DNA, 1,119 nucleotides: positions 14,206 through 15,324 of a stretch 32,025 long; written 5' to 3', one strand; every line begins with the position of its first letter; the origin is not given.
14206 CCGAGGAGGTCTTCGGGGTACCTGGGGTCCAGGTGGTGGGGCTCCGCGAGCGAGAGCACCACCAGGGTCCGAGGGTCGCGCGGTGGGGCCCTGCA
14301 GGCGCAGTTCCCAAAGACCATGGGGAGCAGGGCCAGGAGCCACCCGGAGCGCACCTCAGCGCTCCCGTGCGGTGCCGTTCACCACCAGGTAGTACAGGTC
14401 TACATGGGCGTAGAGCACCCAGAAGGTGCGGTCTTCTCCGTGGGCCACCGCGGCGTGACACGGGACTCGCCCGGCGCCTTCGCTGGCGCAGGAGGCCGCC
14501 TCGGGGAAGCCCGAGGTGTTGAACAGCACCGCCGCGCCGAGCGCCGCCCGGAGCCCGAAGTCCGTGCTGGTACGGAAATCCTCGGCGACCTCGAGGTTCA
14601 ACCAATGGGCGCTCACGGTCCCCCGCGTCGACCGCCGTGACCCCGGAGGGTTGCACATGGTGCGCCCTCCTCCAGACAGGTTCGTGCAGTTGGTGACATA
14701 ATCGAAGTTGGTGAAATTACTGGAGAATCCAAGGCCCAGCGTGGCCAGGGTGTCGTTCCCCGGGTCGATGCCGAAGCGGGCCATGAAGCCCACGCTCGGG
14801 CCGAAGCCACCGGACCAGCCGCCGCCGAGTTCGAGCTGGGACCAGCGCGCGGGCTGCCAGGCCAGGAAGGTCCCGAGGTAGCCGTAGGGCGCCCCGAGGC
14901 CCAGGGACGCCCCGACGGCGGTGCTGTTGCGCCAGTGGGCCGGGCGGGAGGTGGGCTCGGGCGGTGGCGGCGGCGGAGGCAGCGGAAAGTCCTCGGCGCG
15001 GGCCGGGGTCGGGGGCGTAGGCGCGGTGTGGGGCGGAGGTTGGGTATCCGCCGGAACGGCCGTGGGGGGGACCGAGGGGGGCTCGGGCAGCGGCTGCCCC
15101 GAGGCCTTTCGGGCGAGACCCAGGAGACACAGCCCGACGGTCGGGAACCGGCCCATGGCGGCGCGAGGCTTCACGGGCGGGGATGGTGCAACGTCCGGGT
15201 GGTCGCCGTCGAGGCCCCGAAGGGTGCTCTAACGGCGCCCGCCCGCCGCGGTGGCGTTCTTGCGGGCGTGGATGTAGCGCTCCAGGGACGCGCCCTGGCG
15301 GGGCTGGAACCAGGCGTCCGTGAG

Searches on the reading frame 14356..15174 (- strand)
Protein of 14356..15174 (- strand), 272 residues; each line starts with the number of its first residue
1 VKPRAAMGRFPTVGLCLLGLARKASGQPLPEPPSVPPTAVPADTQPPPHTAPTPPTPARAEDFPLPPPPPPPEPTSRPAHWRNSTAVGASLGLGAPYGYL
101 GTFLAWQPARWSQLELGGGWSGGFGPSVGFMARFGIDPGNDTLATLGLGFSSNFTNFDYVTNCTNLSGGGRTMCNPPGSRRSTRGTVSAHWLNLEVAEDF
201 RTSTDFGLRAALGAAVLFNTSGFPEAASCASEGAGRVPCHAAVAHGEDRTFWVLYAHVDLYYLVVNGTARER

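Call 5: search_protein_families(library=pfam, proteins=[window:14356-15174:-], max_evalue=0.01)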
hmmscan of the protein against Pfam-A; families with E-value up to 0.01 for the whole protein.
window:14356-15174:- (272 aa): 0 families

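Call 28: search_protein_families(library=ncbifam, proteins=[window:14356-15174:-], max_evalue=0.001)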
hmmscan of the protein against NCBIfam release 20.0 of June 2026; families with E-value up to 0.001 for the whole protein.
window:14356-15174:- (272 aa): 0 families
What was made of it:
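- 14356..15174 (-): Signal-peptide, Pro-rich protein of unknown fold, 54 nt after wyl. It is probably co-transcribed. It is present only in the window's sub-clade. No Pfam or NCBIfam hit (calls 5, 28).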

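Call 46: search_protein_families(library=padloc, proteins=[window:14356-15174:-], max_evalue=0.001)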
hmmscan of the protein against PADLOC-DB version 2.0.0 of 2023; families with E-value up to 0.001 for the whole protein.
window:14356-15174:- (272 aa): 0 families

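Call 76: predict_structure(protein=window:14356-15174:-)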
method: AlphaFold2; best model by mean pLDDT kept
length: 272 residues; sequences in the alignment: 1
mean_pLDDT: 39.4   pTM: 0.27
mean pLDDT of the five models: 39.4, 33.3, 32.9, 32.3, 29.1
residues with pLDDT >= 90: 0; 70-90: 9; 50-70: 36; < 50: 227
segments of 3 or more residues with pLDDT < 50: 1-29, 74-111, 113-272
pLDDT, mean of each block of 10 residues (from residue 1): 35 29 41 61 60 66 71 51 32 38 43 47 41 41 34 32 32 32 28 30 34 35 30 31 33 31 29 27
secondary structure, 60 per line:
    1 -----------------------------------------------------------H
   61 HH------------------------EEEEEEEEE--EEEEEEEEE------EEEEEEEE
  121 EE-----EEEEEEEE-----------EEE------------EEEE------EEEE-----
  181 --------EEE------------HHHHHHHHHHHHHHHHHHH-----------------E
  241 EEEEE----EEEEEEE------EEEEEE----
elements in order: E87-95 E98-106 E113-122 E128-135 E147-149 E162-165 E172-175 E189-191 H204-222 E240-245 E250-256 E263-268
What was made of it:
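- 14356..15174 (-): The single-sequence AF2 model is unusable, pLDDT 39 (call 76).
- Tried and rejected: The single-sequence AF2 model has pLDDT 39 and is unusable (call 76).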
